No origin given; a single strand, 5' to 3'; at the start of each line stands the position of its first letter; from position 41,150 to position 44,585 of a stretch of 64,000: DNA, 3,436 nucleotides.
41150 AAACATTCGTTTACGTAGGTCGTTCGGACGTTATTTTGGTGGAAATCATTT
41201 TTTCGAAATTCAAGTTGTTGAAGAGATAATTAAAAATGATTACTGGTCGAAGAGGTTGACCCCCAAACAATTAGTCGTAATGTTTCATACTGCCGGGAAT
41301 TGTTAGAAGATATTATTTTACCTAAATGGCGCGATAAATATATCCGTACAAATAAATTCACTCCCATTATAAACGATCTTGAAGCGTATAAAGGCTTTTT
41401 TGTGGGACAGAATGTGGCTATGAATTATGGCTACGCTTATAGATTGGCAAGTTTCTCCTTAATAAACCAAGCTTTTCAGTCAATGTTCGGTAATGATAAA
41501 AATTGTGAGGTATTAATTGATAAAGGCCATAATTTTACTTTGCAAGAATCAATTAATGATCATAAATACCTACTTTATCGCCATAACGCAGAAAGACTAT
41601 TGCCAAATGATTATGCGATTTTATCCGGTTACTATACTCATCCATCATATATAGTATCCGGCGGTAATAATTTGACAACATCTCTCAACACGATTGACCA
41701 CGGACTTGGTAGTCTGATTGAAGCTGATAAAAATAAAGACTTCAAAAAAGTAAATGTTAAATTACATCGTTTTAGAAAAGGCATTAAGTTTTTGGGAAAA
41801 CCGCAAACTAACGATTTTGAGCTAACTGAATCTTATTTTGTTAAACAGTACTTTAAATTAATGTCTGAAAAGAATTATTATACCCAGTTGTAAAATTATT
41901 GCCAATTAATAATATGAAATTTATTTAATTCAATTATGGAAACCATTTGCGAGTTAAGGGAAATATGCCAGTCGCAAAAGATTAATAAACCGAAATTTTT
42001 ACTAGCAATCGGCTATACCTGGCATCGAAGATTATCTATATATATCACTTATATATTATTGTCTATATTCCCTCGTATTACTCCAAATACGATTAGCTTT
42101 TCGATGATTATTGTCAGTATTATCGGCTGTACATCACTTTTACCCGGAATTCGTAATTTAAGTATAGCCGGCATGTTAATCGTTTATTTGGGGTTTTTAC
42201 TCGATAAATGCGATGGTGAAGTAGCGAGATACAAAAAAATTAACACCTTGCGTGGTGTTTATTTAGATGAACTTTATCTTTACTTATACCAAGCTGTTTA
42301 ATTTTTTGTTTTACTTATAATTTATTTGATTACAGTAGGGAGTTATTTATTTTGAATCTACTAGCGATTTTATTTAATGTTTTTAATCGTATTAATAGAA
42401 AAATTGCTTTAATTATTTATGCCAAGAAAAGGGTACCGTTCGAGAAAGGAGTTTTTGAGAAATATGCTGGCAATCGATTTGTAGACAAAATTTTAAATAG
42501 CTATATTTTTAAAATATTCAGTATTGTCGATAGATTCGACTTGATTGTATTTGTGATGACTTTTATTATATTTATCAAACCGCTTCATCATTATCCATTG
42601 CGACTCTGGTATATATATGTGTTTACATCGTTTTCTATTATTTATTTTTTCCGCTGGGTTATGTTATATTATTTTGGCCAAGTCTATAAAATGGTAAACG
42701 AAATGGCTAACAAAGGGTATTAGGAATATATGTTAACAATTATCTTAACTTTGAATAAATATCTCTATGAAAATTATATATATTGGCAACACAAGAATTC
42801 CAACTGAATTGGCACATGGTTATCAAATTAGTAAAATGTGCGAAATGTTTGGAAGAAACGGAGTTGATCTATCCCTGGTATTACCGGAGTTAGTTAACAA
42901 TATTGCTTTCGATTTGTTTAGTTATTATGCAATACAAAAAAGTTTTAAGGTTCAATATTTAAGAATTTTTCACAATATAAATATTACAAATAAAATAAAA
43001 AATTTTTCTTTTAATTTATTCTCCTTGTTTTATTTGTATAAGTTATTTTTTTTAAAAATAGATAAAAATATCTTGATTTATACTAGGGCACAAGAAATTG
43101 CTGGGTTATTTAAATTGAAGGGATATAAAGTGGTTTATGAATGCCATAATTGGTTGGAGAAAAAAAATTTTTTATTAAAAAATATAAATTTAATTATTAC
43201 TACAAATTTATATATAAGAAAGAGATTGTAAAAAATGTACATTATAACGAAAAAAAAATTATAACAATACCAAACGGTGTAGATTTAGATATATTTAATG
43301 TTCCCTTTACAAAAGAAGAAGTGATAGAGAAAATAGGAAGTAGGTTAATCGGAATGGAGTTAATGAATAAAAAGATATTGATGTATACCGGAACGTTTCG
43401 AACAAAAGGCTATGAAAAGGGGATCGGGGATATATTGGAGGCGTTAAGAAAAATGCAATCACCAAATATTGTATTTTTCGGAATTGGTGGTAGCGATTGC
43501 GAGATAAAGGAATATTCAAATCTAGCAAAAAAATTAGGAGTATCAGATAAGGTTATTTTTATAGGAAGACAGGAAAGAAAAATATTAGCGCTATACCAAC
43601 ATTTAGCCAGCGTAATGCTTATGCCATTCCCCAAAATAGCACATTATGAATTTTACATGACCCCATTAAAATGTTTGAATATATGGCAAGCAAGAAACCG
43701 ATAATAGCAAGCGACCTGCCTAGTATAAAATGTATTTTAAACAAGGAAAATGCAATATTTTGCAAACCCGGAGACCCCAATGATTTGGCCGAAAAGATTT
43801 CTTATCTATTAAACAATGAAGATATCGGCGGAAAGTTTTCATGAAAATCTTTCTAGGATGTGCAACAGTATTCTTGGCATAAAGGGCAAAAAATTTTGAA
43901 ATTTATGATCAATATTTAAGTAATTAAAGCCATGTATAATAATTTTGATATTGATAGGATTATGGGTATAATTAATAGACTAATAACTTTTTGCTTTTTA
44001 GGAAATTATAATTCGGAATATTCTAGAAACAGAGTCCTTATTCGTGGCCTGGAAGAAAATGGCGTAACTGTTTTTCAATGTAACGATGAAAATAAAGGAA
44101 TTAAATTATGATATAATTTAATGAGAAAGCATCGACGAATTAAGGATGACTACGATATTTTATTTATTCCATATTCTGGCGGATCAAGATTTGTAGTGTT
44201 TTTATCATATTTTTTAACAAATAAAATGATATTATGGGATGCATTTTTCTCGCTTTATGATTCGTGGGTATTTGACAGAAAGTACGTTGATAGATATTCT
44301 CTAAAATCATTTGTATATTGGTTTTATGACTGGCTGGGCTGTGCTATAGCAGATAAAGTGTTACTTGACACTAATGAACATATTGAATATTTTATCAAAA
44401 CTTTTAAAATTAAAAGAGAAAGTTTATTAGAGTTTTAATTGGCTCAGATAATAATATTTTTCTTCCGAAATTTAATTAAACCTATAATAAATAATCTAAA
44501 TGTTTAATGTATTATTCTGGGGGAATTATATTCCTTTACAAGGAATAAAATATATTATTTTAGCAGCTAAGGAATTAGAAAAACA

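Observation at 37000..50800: ~13.7 kb AT-rich polysaccharide-biosynthesis island in which nearly every gene is fragmented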

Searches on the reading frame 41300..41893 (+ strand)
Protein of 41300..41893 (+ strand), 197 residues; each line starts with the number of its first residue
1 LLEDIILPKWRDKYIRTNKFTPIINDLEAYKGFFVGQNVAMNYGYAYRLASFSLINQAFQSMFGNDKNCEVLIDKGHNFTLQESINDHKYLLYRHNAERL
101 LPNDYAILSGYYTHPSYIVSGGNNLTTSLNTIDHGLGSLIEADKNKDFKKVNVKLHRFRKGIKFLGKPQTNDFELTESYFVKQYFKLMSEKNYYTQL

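Call 8: search_protein_families(library=pfam, proteins=[window:41300-41893:+], max_evalue=0.01)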
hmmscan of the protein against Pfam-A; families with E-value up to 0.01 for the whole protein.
window:41300-41893:+ (197 aa): 1 family
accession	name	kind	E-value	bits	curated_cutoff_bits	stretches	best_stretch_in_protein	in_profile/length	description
PF01139.22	RtcB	-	1.2e-10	41.6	27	1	28-150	228-366/426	tRNA-splicing ligase RtcB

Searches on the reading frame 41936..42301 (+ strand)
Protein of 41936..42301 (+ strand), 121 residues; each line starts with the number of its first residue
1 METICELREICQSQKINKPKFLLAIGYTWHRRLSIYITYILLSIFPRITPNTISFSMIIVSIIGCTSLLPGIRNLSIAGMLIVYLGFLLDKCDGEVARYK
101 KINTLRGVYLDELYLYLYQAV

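Call 8: search_protein_families(library=pfam, proteins=[window:41936-42301:+], max_evalue=0.01)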
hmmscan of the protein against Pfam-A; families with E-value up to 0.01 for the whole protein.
window:41936-42301:+ (121 aa): 1 family
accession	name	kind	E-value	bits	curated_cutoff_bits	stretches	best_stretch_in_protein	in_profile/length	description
PF01066.26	CDP-OH_P_transf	-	1.9e-06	28.8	22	1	48-113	2-65/152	CDP-alcohol phosphatidyltransferase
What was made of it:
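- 41936..42723 (+): CDP-alcohol phosphatidyltransferase, one 1-nt deletion at 42278. Pfam PF01066 (call 8).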

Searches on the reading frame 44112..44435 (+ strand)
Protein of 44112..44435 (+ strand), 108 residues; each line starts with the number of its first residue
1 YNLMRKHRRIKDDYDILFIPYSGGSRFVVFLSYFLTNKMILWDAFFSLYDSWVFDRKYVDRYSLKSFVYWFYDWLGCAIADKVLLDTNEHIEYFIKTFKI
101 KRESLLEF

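Call 56: search_protein_representatives(protein=window:44112-44435:+)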
Query: 108 residues. Proteins with E-value up to 0.001 (for the whole library): 769; up to 1e-10: 165; up to 1e-30: 0. The best 150 are listed.
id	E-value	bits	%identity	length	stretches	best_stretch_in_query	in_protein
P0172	4.4e-25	104.3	50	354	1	2-105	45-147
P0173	6.1e-24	100.6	52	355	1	2-102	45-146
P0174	1.7e-23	99.2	47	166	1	3-105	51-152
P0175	2.5e-23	98.6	51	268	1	3-101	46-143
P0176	1.2e-22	96.4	46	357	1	11-106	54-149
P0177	1.6e-22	96.1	46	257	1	3-105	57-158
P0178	5.5e-22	94.3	49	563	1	3-101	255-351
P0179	2.1e-21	92.4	47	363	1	2-106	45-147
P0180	7.3e-21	90.7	44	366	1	9-106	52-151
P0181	2.4e-20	89.0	44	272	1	6-102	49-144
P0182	2.8e-20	88.8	51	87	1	25-102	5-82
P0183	7.4e-20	87.5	44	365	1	2-101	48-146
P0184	1.2e-19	86.8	41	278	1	2-103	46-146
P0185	1.3e-19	86.7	42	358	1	2-102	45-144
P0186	2.5e-19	85.7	48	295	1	13-104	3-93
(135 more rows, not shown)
